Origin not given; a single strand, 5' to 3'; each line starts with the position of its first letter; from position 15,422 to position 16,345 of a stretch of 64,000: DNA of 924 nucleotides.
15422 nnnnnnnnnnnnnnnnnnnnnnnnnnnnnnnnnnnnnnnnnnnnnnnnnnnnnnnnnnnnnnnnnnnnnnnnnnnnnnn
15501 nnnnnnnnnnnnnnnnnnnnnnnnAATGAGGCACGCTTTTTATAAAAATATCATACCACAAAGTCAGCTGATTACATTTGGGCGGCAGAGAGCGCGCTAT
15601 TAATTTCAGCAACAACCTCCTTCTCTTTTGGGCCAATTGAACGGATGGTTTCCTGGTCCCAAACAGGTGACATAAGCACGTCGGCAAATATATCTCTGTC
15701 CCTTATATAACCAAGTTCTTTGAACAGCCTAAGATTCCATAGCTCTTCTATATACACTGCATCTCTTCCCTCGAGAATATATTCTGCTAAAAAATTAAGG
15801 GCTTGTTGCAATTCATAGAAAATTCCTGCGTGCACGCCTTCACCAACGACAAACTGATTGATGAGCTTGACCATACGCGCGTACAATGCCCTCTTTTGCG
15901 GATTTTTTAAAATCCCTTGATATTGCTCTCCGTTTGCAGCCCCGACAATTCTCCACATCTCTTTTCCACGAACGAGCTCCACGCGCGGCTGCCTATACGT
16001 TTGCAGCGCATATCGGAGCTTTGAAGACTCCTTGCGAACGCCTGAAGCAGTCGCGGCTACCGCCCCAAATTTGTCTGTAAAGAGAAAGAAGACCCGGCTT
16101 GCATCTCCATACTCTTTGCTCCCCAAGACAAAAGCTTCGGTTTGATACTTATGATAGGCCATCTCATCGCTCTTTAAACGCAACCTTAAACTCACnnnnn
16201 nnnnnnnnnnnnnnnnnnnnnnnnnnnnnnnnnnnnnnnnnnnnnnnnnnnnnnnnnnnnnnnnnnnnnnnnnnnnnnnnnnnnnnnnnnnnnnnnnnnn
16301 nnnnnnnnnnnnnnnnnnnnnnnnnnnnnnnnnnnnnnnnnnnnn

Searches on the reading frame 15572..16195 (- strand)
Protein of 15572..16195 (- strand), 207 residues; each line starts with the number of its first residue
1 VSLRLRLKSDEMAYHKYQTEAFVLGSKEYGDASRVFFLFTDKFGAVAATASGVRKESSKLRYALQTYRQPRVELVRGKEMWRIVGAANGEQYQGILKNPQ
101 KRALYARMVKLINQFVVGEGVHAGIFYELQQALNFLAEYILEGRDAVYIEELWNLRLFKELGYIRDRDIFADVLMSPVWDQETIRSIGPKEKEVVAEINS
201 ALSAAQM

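Call 35: search_protein_families(library=pfam, proteins=[window:15572-16195:-], max_evalue=0.001)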
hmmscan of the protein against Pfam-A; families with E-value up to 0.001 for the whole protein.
window:15572-16195:- (207 aa): 1 family
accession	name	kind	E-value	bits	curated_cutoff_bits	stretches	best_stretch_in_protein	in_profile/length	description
PF11967.14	RecO_N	-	9e-12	45.3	27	1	16-83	3-71/80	Recombination protein O N terminal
